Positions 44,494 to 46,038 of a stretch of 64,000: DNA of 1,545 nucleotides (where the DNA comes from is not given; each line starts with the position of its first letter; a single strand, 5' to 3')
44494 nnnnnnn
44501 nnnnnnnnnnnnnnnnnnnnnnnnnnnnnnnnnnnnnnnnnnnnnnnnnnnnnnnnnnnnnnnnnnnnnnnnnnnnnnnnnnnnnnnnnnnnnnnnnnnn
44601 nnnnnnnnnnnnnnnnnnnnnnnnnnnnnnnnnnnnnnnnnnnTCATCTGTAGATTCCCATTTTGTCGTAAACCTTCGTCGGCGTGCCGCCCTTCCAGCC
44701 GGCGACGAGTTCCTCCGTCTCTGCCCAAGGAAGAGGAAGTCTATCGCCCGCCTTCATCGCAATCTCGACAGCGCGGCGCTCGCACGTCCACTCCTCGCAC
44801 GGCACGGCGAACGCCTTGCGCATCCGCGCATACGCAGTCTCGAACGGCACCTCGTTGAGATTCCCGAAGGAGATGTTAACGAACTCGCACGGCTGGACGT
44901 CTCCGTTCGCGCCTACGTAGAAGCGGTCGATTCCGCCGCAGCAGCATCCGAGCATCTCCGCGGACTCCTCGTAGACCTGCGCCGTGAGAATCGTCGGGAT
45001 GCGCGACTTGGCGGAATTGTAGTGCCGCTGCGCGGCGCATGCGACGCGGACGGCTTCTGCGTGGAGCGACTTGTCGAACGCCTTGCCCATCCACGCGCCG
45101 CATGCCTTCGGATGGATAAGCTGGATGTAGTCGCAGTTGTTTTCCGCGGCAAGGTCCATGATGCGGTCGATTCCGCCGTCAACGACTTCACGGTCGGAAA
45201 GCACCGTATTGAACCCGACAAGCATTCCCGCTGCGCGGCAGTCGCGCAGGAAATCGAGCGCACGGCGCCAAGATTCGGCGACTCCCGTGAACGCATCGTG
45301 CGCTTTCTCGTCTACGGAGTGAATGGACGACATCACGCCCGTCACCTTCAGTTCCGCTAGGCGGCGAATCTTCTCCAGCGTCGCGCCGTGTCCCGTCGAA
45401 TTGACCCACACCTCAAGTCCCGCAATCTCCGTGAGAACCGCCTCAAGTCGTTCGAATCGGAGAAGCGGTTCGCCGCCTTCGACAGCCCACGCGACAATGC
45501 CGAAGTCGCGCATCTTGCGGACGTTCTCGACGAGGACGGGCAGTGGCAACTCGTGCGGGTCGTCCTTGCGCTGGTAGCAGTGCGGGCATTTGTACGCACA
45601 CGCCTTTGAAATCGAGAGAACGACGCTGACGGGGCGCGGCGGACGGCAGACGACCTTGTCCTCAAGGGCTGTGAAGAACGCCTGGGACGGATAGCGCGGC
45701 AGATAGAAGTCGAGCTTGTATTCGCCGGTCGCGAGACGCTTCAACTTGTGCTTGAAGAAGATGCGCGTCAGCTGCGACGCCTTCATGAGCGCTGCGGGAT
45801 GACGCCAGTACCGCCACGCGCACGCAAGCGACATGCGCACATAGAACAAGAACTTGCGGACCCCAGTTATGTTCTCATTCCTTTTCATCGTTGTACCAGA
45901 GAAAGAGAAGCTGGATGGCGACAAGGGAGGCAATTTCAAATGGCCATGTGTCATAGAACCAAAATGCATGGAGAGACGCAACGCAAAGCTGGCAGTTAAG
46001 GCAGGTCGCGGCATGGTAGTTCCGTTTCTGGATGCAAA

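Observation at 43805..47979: Translationally coupled four-gene cluster: SPT-like alpha-oxoamine synthase, UbiA prenyltransferase, radical SAM/SPASM enzyme and DAGK-type lipid kinase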

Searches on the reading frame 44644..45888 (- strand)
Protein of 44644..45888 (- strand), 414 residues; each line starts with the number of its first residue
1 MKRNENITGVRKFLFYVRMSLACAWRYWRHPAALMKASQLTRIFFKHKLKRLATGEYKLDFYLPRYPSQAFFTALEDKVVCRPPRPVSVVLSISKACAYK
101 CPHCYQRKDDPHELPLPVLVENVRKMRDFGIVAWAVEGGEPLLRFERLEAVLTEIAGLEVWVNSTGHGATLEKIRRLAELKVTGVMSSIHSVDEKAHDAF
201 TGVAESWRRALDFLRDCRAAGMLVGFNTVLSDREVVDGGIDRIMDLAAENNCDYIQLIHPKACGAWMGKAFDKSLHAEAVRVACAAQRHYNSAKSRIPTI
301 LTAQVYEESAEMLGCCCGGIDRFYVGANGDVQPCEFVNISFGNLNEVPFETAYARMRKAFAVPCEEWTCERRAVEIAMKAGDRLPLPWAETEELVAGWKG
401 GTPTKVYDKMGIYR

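Call 3: search_protein_families(library=pfam, proteins=[window:44644-45888:-], max_evalue=0.01)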
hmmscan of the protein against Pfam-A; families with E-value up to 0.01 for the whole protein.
window:44644-45888:- (414 aa): 2 families
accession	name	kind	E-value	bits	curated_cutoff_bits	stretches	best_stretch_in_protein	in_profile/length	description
PF04055.27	Radical_SAM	-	1.9e-16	61.1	29.5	1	92-230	2-150/166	Radical SAM superfamily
PF13186.11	SPASM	-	0.00016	22.3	21.5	1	316-353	1-43/67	Iron-sulfur cluster-binding domain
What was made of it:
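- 44644..45888 (-): Radical SAM enzyme with a SPASM/twitch-like C-terminal domain and an N-terminal extension of about 85 aa, 414 aa in all. PF04055 61.1 bits and PF13186 22.3 bits (call 3).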

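Call 4: search_protein_families(library=ncbifam, proteins=[window:44644-45888:-], max_evalue=0.01)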
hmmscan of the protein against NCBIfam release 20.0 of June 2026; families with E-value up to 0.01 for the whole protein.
window:44644-45888:- (414 aa): 34 families (the best 25 are shown)
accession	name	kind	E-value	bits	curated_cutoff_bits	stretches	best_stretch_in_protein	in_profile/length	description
TIGR04303.1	GeoRSP_rSAM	equivalog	2.5e-27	96.3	400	1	86-344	4-266/325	GeoRSP system radical SAM/SPASM protein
TIGR04055.1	rSAM_NirJ2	equivalog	6.9e-19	68.5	500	1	94-353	7-273/326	putative heme d1 biosynthesis radical SAM protein NirJ2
TIGR04545.1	rSAM_ahbD_hemeb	equivalog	9.9e-18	64.7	500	1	92-354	5-287/339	heme b synthase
TIGR02109.1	PQQ_syn_pqqE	equivalog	1.5e-17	63.6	381.35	1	85-354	5-281/358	pyrroloquinoline quinone biosynthesis protein PqqE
TIGR04053.2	TIGR04053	equivalog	4.4e-15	55.8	395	1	85-252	6-178/366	TIGR04053 family radical SAM/SPASM domain-containing protein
TIGR04546.1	rSAM_ahbC_deAc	equivalog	8.4e-15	54.5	650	1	85-260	38-213/390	12,18-didecarboxysiroheme deacetylase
TIGR02668.1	moaA_archaeal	equivalog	8.9e-15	54.4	325.25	1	88-336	11-267/303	GTP 3',8-cyclase MoaA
TIGR04054.1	rSAM_NirJ1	equivalog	1.9e-14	53.1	650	1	86-259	36-209/387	putative heme d1 biosynthesis radical SAM protein NirJ1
TIGR04051.1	rSAM_NirJ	equivalog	2.6e-14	52.9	515.45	1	89-265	4-181/354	heme d1 biosynthesis radical SAM protein NirJ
TIGR04347.1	pseudo_SAM_Halo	equivalog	4.5e-12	45.9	525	1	85-303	37-258/390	TIGR04347 family pseudo-SAM/SPASM protein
TIGR03913.1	rad_SAM_trio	equivalog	8.7e-12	44.2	591.75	1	86-257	18-189/477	GDL motif peptide-associated radical SAM/SPASM maturase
TIGR04103.1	rSAM_nif11_3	equivalog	1.1e-11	44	725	1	89-230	7-150/412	nif11-class peptide radical SAM maturase 3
NF001199.0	PRK00164.2-1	equivalog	4.6e-11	42.4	231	1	88-276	13-203/308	GTP 3',8-cyclase MoaA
TIGR02666.1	moaA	equivalog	1.1e-10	41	284.05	1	91-287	14-219/336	GTP 3',8-cyclase MoaA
NF045574.1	sacti_mat_StsB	exception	2e-09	36.8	625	1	76-338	85-342/466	StsB family radical SAM/SPASM domain sactipeptide maturase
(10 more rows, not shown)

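Call 7: find_homologous_proteins(query=window:44644-45888:-)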
Query window:44644-45888:- (414 aa): 419 proteins with E <= 0.001 among 8000 candidates; the best 120 are listed.
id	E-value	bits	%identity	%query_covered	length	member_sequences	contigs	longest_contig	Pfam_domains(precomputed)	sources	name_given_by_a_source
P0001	2.0e-279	944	97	100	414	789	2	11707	PF04055.28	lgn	-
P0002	1.8e-258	875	91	100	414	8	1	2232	PF04055.28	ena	-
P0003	3.8e-258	874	90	100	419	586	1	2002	PF04055.28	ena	-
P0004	6.4e-250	847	87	100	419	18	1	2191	PF04055.28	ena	-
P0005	8.4e-246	834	85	100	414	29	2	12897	PF04055.28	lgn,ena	-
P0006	2.7e-244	829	87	97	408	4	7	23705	PF04055.28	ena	-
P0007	1.5e-242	823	87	97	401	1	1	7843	PF04055.28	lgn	-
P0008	2.2e-242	822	84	100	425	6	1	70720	PF04055.28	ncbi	-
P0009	4.4e-242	821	85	100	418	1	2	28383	PF04055.28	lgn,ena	-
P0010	4.7e-234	795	82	100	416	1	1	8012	PF04055.28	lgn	-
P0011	1.1e-231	787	79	100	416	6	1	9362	PF04055.28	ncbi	-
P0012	6.2e-229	778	80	100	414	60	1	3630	PF04055.28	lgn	-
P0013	1.3e-228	777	79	100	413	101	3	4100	PF04055.28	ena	-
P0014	5.4e-228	775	81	100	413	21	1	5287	PF04055.28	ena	-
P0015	8.0e-226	768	79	100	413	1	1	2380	PF04055.28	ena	-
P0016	4.0e-221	752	77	100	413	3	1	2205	PF04055.28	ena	-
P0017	3.0e-220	749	78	100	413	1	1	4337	PF04055.28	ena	-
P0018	1.7e-217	740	77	100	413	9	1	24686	PF04055.28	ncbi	-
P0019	4.1e-217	739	78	100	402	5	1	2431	PF04055.28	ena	-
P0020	4.6e-216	736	74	100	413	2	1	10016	PF04055.28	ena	-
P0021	1.2e-215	734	76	100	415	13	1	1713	PF04055.28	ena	-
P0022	2.6e-215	733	74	100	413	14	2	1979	PF04055.28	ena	-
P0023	5.0e-213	726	74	100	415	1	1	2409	PF04055.28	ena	-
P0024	1.3e-210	718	74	100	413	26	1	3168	PF04055.28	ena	-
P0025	3.9e-210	716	75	97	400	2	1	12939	PF04055.28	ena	-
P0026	1.9e-209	714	94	79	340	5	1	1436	PF04055.28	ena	-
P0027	8.2e-209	712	72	100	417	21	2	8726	PF04055.28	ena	-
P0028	3.9e-207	706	73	100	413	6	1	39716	PF04055.28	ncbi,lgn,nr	ncbi:MAG: radical SAM protein [Lentisphaeria bacterium]|nr:radical SAM protein [Lentisphaeria bacter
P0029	7.5e-204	695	72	100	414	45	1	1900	PF04055.28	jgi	-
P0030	8.3e-204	695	72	100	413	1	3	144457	PF04055.28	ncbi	-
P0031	2.3e-202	691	71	100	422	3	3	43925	PF04055.28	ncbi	-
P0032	4.3e-201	686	73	100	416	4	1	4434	PF04055.28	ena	-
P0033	4.1e-199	680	70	100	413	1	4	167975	PF04055.28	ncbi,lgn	-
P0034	1.0e-198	679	70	100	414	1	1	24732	PF04055.28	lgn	-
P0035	1.2e-196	672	68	100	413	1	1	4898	PF04055.28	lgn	-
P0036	6.7e-195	666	70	100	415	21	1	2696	PF04055.28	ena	-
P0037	9.3e-195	666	68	100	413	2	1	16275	PF04055.28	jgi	-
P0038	3.1e-194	664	69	100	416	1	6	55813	PF04055.28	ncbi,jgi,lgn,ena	jgi:MoaA/NifB/PqqE/SkfB family radical SAM enzyme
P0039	3.0e-193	661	69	100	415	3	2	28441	PF04055.28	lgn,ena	-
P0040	6.4e-191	653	67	100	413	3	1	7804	PF04055.28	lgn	-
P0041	1.4e-190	652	68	100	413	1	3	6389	PF04055.28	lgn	-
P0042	3.8e-188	644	87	79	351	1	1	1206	PF04055.28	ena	-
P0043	1.8e-187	642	94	71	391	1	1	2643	PF04055.28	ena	-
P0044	2.6e-186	638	67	100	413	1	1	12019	PF04055.28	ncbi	-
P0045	1.3e-185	635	65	100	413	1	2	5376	PF04055.28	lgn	-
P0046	2.4e-185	634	96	69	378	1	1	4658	PF04055.28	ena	-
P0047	3.5e-185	634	65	100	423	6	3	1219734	PF04055.28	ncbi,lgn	-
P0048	2.4e-176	605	64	100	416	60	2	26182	PF04055.28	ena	-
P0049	7.5e-175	600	74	84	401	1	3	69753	PF04055.28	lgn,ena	-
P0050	8.2e-174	596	64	100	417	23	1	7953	PF04055.28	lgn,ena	-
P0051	1.5e-172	592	67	92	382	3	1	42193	PF04055.28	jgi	-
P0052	1.4e-171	589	63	100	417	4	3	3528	PF04055.28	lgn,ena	-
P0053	2.3e-169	582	58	100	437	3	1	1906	PF04055.28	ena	-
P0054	1.1e-168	580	74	81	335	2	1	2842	PF04055.28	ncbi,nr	ncbi:MAG: radical SAM protein, partial [Victivallales bacterium]|nr:radical SAM protein [Victivallal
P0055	3.1e-168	578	62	99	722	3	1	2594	PF01040.24,PF04055.28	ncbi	-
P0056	5.8e-167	574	61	100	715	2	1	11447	PF01040.24,PF04055.28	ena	-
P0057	8.1e-167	573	62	100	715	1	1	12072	PF01040.24,PF04055.28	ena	-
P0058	1.1e-166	573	62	100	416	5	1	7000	PF04055.28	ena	-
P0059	1.5e-166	573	61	100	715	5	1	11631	PF01040.24,PF04055.28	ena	-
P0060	3.7e-166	571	62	99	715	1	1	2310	PF01040.24,PF04055.28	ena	-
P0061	4.1e-166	571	61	99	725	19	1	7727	PF01040.24,PF04055.28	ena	-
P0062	1.4e-165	569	58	100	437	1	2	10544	PF04055.28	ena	-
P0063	2.6e-165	568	61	100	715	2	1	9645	PF01040.24,PF04055.28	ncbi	-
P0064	3.7e-165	568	61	100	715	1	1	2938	PF01040.24,PF04055.28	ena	-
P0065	3.8e-165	568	58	100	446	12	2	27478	PF04055.28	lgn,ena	-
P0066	2.5e-164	565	62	98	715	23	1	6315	PF01040.24,PF04055.28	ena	-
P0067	3.3e-164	565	62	98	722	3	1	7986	PF01040.24,PF04055.28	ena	-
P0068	1.3e-163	563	61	100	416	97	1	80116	PF04055.28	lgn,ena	-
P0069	6.0e-163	561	60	100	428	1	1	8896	PF13186.12,PF04055.28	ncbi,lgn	-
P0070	1.6e-162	559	60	99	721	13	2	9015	PF01040.24,PF04055.28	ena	-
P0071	3.9e-162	558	60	100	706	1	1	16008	PF01040.24,PF04055.28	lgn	-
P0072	1.5e-161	556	58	98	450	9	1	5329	PF04055.28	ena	-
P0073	4.7e-161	554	56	100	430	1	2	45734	PF04055.28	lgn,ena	-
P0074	5.1e-160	551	95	61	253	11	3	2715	PF04055.28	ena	-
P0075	1.6e-159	549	60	99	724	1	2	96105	PF01040.24,PF04055.28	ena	-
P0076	1.1e-156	540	56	100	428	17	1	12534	PF04055.28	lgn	-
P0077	4.3e-155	535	65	85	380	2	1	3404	PF13186.12,PF04055.28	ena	-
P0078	9.2e-153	527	57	100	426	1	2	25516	PF04055.28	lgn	-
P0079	1.2e-145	504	64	84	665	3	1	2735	PF01040.24,PF04055.28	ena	-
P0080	2.5e-145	503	52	100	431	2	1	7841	PF04055.28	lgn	-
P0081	4.6e-138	479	75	68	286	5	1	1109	PF04055.28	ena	-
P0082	4.3e-131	456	48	100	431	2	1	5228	PF04055.28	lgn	-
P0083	3.6e-125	436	49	92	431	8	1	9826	PF13186.12,PF04055.28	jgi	jgi:MoaA/NifB/PqqE/SkfB family radical SAM enzyme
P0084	4.5e-125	436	47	99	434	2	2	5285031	PF13186.12,PF04055.28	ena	-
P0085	3.6e-124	433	47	100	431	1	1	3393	PF13186.12,PF04055.28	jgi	jgi:radical SAM protein with 4Fe4S-binding SPASM domain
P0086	6.3e-114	399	45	99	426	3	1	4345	PF04055.28,PF13353.12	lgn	-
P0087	1.4e-112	395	44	98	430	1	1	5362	PF04055.28,PF13353.12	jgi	-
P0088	3.5e-112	393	45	100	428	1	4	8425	PF13186.12,PF04055.28,PF13353.12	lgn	-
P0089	4.0e-112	393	43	100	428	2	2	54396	PF04055.28,PF13353.12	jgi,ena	-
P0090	4.0e-112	393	45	100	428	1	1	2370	PF04055.28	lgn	-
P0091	1.6e-111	391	44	99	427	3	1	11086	PF13186.12,PF04055.28,PF13353.12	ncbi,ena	-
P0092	2.1e-111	391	44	100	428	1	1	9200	PF04055.28,PF13353.12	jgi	jgi:MoaA/NifB/PqqE/SkfB family radical SAM enzyme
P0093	6.3e-111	389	45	100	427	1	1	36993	PF04055.28,PF13353.12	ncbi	-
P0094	7.0e-111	389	45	100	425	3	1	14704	PF04055.28,PF13353.12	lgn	-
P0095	1.2e-110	388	45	99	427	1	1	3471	PF04055.28,PF13353.12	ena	-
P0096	1.2e-110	388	45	100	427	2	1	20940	PF04055.28,PF13353.12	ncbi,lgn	-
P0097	3.3e-110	387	45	100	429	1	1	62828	PF04055.28,PF13353.12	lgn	-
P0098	3.6e-110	387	44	100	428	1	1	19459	PF04055.28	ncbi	ncbi:MAG: radical SAM protein [Lentisphaeria bacterium]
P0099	1.8e-109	385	44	100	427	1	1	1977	PF04055.28,PF13353.12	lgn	-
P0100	1.8e-109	385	45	100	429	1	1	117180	PF04055.28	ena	-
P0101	1.8e-109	385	44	100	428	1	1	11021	PF04055.28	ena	-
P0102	3.0e-109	384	44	100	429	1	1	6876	PF13186.12,PF04055.28,PF13353.12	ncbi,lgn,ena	-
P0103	3.6e-109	384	45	100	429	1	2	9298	PF04055.28,PF13353.12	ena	-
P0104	4.2e-109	383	46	99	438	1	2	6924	PF13186.12,PF04055.28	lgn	-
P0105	5.9e-109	383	45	99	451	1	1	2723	PF04055.28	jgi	jgi:MoaA/NifB/PqqE/SkfB family radical SAM enzyme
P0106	6.1e-109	383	44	100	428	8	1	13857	PF04055.28,PF13353.12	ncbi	-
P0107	6.2e-109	383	43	100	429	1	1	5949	PF13186.12,PF04055.28,PF13353.12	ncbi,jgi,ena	ncbi:MAG: radical SAM protein [Victivallales bacterium]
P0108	6.5e-109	383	45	99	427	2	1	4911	PF13186.12,PF04055.28,PF13353.12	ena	-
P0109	1.1e-108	382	44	99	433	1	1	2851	PF04055.28,PF13353.12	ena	-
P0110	2.1e-108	381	45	100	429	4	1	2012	PF04055.28,PF13353.12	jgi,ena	-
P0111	2.6e-108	381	44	99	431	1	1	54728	PF13186.12,PF04055.28,PF13353.12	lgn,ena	-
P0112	3.6e-108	380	44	99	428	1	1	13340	PF04055.28,PF13353.12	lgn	-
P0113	3.7e-108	380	44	99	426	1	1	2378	PF04055.28,PF13353.12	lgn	-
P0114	4.8e-108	380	43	100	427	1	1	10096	PF04055.28,PF13353.12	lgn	-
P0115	5.6e-108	380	44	100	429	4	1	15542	PF13186.12,PF04055.28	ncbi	ncbi:MAG: radical SAM/SPASM domain-containing protein [Planctomycetota bacterium]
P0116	6.7e-108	379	43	100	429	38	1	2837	PF04055.28,PF13353.12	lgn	-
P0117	6.9e-108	379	43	100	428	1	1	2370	PF04055.28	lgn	-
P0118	1.7e-107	378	44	100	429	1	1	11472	PF13186.12,PF04055.28,PF13353.12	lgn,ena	-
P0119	2.1e-107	378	45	99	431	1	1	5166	PF04055.28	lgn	-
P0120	2.3e-107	378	43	99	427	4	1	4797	PF04055.28,PF13353.12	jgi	-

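Call 8: find_encoding_contigs(protein=P0047, flank=10000, max_places=2)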
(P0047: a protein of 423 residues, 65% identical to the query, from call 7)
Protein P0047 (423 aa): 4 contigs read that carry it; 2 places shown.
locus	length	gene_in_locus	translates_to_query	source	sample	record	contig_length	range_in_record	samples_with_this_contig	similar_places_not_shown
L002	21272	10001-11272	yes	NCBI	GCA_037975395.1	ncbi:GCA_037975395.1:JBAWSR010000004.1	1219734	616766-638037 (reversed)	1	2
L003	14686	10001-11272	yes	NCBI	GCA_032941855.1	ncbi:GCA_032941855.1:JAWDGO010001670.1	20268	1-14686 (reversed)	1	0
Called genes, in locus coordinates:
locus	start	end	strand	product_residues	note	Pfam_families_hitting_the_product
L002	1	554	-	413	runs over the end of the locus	PF05958:tRNA_U5-meth_tr (weak)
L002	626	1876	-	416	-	PF12876:Cellulase-like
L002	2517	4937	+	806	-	PF17390:Bac_rhamnosid_C (faint), PF17389:Bac_rhamnosid6H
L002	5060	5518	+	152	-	PF01047:MarR, PF12802:MarR_2, PF13463:HTH_27 (weak), PF13601:HTH_34 (weak)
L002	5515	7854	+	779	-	-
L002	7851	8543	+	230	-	-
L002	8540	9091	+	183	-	-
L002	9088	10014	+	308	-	PF01040:UbiA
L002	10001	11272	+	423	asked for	PF04055:Radical_SAM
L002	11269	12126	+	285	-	PF00781:DAGK_cat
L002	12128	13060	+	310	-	PF00586:AIRS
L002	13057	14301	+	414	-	PF00155:Aminotran_1_2, PF01212:Beta_elim_lyase (weak)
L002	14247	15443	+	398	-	-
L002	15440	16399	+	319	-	-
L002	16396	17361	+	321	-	PF01073:3Beta_HSD, PF01370:Epimerase, PF04321:RmlD_sub_bind, PF05368:NmrA, PF13460:NAD_binding_10, PF16363:GDP_Man_Dehyd, PF07993:NAD_binding_4 (weak)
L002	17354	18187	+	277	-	-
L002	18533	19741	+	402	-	PF00926:DHBP_synthase, PF00925:GTP_cyclohydro2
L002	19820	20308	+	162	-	PF00885:DMRL_synthase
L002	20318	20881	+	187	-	PF01029:NusB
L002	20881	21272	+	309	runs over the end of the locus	PF02881:SRP54_N (weak), PF13604:AAA_30 (weak), PF00448:SRP54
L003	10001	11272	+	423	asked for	PF04055:Radical_SAM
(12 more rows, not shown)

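Call 9: find_encoding_contigs(protein=P0084, flank=10000, max_places=2)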
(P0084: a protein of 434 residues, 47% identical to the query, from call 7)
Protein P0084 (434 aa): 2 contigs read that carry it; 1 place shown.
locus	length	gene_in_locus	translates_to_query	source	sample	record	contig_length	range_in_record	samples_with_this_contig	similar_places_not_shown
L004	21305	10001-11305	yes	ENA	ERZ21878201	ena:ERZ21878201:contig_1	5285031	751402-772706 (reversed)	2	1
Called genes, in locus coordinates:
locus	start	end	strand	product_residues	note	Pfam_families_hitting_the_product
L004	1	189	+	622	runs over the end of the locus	PF00496:SBP_bac_5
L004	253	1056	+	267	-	PF01113:DapB_N, PF05173:DapB_C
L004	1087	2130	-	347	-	PF01263:Aldose_epim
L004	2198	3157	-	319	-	PF20030:bpMoxR (weak), PF00004:AAA (weak), PF07726:AAA_3, PF07728:AAA_5, PF17863:AAA_lid_2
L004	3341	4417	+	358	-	PF03706:LPG_synthase_TM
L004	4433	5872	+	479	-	PF02219:MTHFR, PF12225:DUF5981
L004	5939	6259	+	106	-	-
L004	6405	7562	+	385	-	PF00480:ROK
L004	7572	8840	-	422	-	PF01053:Cys_Met_Meta_PP, PF00155:Aminotran_1_2 (weak), PF00266:Aminotran_5 (weak), PF01041:DegT_DnrJ_EryC1 (weak)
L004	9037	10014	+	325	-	PF01040:UbiA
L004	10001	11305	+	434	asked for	PF04055:Radical_SAM, PF13186:SPASM (weak)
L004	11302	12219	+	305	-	PF00781:DAGK_cat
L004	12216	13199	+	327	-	PF00586:AIRS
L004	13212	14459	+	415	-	PF00155:Aminotran_1_2, PF01212:Beta_elim_lyase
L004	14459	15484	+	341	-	PF01073:3Beta_HSD, PF01370:Epimerase, PF02719:Polysacc_synt_2 (weak), PF04321:RmlD_sub_bind, PF07993:NAD_binding_4, PF16363:GDP_Man_Dehyd, PF13460:NAD_binding_10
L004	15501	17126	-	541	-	PF03063:Prismane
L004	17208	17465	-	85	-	-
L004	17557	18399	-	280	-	PF00037:Fer4, PF12797:Fer4_2 (faint), PF12837:Fer4_6, PF13237:Fer4_10, PF14697:Fer4_21 (weak), PF12838:Fer4_7 (weak), PF13187:Fer4_9 (weak), PF27217:AF_0155, +1 more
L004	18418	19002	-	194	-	PF00440:TetR_N, PF08359:TetR_C_4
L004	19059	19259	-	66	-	-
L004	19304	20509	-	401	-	PF00753:Lactamase_B (weak), PF19583:ODP, PF00258:Flavodoxin_1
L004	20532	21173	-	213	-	PF01182:Glucosamine_iso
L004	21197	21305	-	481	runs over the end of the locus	PF00479:G6PD_N, PF02781:G6PD_C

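Call 10: find_encoding_contigs(protein=P0075, flank=10000, max_places=2)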
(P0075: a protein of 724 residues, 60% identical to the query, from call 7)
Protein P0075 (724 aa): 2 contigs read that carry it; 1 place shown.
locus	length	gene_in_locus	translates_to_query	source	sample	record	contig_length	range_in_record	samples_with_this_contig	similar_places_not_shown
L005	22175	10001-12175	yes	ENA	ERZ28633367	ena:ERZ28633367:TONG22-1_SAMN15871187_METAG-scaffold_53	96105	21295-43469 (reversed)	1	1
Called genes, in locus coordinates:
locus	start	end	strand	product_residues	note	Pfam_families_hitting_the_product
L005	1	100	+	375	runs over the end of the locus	PF00149:Metallophos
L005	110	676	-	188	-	PF13560:HTH_31 (weak), PF01381:HTH_3, PF12844:HTH_19 (weak), PF13443:HTH_26 (weak), PF07883:Cupin_2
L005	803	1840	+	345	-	PF08240:ADH_N, PF13602:ADH_zinc_N_2 (faint), PF16912:Glu_dehyd_C, PF00107:ADH_zinc_N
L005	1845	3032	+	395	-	PF00155:Aminotran_1_2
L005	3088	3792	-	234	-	-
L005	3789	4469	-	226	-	PF00300:His_Phos_1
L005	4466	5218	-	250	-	-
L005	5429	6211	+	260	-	PF01026:TatD_DNase (weak), PF04909:Amidohydro_2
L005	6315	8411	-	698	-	-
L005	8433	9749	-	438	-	PF22244:GCE_fung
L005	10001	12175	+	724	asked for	PF01040:UbiA, PF04055:Radical_SAM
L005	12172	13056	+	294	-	PF00781:DAGK_cat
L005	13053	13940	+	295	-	PF00586:AIRS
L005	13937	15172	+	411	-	PF00155:Aminotran_1_2, PF01212:Beta_elim_lyase (weak)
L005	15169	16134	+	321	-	PF01073:3Beta_HSD, PF01370:Epimerase, PF04321:RmlD_sub_bind, PF05368:NmrA, PF13460:NAD_binding_10, PF16363:GDP_Man_Dehyd, PF07993:NAD_binding_4 (weak)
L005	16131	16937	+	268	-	PF13187:Fer4_9 (faint), PF00881:Nitroreductase, PF14512:TM1586_NiRdase (faint)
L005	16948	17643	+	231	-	PF04311:DUF459 (faint), PF00657:Lipase_GDSL, PF13472:Lipase_GDSL_2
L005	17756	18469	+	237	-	-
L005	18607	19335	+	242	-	-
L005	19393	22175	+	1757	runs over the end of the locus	PF02449:Glyco_hydro_42, PF08532:Glyco_hydro_42M (faint)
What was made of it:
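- L005 has a separate Tdh-KBL pair (call 10).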

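Call 15: find_encoding_contigs(protein=P0008, flank=10000, max_places=2)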
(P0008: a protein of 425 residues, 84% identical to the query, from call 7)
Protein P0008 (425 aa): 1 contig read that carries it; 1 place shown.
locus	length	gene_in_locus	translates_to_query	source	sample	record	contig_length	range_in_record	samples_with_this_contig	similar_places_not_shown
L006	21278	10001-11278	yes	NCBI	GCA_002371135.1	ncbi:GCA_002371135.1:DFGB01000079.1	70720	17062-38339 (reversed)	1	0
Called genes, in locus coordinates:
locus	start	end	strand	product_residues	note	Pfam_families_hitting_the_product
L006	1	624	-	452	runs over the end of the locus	PF00696:AA_kinase, PF13840:ACT_7 (weak), PF22468:ACT_9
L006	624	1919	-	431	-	PF03447:NAD_binding_3, PF00742:Homoserine_dh, PF01842:ACT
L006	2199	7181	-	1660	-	-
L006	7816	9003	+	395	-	PF00155:Aminotran_1_2, PF01212:Beta_elim_lyase (weak)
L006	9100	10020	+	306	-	PF01040:UbiA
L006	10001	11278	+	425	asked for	PF04055:Radical_SAM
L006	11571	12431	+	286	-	PF00781:DAGK_cat, PF19279:YegS_C (weak)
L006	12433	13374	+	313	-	PF00586:AIRS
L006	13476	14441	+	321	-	PF01073:3Beta_HSD, PF01370:Epimerase, PF02719:Polysacc_synt_2 (faint), PF04321:RmlD_sub_bind, PF05368:NmrA, PF13460:NAD_binding_10, PF16363:GDP_Man_Dehyd, PF07993:NAD_binding_4 (weak)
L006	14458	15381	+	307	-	PF00291:PALP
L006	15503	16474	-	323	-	PF00248:Aldo_ket_red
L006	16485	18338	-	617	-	PF03744:BioW, PF00155:Aminotran_1_2, PF01053:Cys_Met_Meta_PP (weak), PF00202:Aminotran_3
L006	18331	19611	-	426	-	PF00202:Aminotran_3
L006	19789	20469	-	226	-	PF07755:DUF1611 (faint), PF13500:AAA_26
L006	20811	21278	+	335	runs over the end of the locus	PF18152:DAHP_snth_FXD, PF00793:DAHP_synth_1, PF03102:NeuB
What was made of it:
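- A close relative (UBA3761, L006) has a separate BioW-BioF fusion with BioA and BioD 2 kb from its cluster (call 15).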
